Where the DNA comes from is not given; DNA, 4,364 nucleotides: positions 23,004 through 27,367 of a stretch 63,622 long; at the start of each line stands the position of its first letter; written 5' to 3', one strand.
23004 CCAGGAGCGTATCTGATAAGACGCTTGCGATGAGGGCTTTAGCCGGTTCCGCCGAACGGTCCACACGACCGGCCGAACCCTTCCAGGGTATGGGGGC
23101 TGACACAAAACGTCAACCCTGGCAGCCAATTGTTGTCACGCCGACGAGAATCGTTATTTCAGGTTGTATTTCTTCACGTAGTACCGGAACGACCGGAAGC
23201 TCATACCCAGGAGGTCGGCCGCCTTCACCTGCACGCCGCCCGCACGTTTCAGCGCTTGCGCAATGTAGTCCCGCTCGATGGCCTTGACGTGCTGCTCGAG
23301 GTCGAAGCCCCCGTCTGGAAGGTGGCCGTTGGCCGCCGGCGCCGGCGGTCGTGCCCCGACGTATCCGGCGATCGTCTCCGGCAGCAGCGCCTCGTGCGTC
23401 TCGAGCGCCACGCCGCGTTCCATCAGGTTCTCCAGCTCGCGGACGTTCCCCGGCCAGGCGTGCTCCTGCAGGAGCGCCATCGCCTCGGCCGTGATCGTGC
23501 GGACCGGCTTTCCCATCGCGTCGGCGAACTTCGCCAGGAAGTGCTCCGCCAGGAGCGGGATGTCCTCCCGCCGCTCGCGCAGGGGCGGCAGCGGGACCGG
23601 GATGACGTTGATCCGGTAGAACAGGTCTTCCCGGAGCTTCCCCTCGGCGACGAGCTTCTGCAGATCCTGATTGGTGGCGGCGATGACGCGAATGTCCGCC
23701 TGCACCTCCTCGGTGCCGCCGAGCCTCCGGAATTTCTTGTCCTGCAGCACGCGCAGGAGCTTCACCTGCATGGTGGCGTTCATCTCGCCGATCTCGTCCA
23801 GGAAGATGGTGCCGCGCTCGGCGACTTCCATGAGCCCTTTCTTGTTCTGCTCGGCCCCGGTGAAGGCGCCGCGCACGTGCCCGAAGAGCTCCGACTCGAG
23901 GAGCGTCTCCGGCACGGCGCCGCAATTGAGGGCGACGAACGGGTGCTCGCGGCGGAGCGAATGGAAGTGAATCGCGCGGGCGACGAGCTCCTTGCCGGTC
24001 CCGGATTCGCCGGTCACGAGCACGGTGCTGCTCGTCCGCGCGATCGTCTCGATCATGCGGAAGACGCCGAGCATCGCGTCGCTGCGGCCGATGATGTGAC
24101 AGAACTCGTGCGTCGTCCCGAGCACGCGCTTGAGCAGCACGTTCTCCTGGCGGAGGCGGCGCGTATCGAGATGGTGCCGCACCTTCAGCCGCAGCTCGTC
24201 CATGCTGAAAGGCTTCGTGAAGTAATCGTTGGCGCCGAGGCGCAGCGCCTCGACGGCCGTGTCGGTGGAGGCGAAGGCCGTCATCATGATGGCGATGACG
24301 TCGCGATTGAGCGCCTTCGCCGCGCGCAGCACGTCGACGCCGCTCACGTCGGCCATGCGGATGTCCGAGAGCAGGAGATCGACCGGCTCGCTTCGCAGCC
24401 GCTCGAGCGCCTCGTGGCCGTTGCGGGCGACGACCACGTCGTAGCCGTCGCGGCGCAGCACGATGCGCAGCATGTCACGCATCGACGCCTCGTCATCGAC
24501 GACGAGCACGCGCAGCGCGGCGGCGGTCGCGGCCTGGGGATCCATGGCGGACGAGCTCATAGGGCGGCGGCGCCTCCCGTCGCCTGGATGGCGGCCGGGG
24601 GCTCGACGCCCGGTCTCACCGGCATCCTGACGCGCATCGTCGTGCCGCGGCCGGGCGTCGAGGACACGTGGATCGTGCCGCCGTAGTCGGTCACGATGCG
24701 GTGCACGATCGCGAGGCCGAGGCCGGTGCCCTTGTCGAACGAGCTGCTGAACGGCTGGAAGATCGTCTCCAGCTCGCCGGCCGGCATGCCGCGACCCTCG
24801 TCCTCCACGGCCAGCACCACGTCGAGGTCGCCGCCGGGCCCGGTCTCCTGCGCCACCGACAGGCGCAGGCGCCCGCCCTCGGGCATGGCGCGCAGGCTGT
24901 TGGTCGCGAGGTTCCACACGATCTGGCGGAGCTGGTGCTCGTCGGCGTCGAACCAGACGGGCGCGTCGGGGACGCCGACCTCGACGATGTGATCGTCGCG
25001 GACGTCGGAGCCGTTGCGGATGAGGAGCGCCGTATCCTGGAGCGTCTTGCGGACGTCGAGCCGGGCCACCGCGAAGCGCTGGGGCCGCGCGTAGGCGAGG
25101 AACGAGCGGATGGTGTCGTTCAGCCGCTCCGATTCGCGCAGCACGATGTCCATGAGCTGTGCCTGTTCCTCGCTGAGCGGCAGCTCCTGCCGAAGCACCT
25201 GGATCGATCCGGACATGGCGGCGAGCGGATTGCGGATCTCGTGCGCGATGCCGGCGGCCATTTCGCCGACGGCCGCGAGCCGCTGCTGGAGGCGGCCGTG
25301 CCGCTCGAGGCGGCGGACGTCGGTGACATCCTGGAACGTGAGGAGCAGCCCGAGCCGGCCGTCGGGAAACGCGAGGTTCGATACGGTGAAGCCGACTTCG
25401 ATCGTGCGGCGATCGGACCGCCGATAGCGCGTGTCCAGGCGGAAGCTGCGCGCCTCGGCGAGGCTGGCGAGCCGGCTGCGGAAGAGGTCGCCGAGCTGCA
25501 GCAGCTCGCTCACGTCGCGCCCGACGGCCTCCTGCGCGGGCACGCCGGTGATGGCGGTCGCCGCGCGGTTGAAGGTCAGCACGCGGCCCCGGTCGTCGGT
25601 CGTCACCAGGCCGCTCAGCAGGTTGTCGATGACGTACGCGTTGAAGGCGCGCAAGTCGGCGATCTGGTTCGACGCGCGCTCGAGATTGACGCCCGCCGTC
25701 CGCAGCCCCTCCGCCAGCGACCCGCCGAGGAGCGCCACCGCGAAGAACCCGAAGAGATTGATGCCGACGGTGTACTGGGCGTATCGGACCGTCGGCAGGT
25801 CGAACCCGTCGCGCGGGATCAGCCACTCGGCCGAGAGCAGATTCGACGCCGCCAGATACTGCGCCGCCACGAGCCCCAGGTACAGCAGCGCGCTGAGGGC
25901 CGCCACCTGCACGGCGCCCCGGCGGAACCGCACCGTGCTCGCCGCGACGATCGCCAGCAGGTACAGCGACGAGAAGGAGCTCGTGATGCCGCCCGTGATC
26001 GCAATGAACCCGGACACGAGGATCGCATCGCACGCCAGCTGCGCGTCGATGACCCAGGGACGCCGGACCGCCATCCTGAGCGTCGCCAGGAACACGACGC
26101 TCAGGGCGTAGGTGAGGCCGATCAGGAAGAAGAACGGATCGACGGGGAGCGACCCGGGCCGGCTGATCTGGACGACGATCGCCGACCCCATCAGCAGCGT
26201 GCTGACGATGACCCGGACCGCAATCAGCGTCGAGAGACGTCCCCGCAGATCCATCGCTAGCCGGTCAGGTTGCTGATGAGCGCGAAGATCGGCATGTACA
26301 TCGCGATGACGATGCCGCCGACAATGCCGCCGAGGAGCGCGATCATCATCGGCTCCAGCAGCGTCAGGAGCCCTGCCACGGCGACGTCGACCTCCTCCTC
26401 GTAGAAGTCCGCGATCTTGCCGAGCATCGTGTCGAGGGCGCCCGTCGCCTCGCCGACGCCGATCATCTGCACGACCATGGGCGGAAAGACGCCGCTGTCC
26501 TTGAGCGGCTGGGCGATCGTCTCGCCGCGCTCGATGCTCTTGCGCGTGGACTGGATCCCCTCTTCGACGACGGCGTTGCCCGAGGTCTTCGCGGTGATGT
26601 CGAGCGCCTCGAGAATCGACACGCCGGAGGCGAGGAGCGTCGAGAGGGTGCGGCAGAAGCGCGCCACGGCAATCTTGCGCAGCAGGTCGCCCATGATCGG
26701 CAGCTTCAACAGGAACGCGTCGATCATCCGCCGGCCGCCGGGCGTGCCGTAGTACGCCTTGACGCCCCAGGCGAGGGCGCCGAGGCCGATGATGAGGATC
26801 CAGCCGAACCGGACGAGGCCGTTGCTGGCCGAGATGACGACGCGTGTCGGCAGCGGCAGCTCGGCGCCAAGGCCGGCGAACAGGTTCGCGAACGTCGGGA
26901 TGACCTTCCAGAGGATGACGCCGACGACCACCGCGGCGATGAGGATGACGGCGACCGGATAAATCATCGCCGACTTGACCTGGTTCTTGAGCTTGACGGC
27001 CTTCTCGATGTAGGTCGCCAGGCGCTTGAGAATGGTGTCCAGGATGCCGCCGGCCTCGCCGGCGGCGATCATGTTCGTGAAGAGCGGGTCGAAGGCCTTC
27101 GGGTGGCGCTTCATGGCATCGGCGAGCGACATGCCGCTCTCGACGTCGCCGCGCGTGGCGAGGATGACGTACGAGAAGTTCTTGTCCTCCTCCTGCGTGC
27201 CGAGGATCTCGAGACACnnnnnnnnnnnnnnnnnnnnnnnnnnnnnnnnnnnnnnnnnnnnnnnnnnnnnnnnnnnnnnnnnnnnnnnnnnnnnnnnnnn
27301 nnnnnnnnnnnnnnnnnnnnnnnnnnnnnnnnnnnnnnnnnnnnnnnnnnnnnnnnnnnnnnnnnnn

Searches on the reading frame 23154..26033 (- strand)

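Call 39: search_protein_families(library=pfam, proteins=[window:23154-26033:-], max_evalue=0.01)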
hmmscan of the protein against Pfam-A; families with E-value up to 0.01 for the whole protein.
window:23154-26033:- (959 aa): 11 families
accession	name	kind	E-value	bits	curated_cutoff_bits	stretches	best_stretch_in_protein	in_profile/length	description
PF00158.32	Sigma54_activat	-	3.4e-71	238.8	20.2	1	647-813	1-167/168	Sigma-54 interaction domain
PF00072.30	Response_reg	-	6e-28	97.7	30.2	1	509-618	1-110/111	Response regulator receiver domain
PF25601.1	AAA_lid_14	-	8.9e-26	90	27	1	819-895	1-77/87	AAA+ ATPase lid domain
PF14532.12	Sigma54_activ_2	-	3.1e-19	70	25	1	648-818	1-138/138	Sigma-54 interaction domain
PF02954.25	HTH_8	-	5.3e-11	42.5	22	1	918-956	4-42/42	Bacterial regulatory protein, Fis family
PF07728.20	AAA_5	-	2e-09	38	22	1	671-789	2-123/139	AAA domain (dynein-related subfamily)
PF00004.35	AAA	-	3.8e-07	31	21.2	1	671-795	1-115/131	ATPase family associated with various cellular activities (AAA)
PF01078.27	Mg_chelatase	-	0.00015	21.6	20.3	0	726-788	93-157/207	Magnesium chelatase, subunit ChlI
PF20030.5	bpMoxR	-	0.00027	20.5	27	1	669-789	32-146/205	MoxR domain in the MoxR-vWA-beta-propeller ternary systems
PF07724.20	AAA_2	-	0.0016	18.9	27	1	668-797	3-133/166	AAA domain (Cdc48 subfamily)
PF13191.12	AAA_16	-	0.0034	18.3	32.6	1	648-721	3-83/167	AAA ATPase domain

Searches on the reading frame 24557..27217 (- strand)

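Call 51: search_protein_families(library=pfam, proteins=[window:24557-27217:-], max_evalue=0.0001)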
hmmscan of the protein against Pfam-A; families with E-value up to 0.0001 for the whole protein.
window:24557-27217:- (886 aa): 6 families
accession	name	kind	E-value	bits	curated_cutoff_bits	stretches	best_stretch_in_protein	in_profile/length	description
PF02518.31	HATPase_c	-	1.8e-27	96.4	26.4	1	759-868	2-110/111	Histidine kinase-, DNA gyrase B-, and HSP90-like ATPase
PF00512.31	HisKA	-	3.9e-17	62.5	26.9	1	650-713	2-64/66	His Kinase A (phospho-acceptor) domain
PF00989.32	PAS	-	1.7e-12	47.7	22.6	1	529-631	6-113/113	PAS fold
PF25323.1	6TM_PilS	-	1.9e-11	44.5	27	1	325-508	8-185/189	PilS-like transmembrane domain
PF13426.13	PAS_9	-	7.1e-08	33.1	27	1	536-633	3-103/103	PAS domain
PF08448.16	PAS_4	-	7.2e-08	33.1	23.1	1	532-636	3-110/110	PAS fold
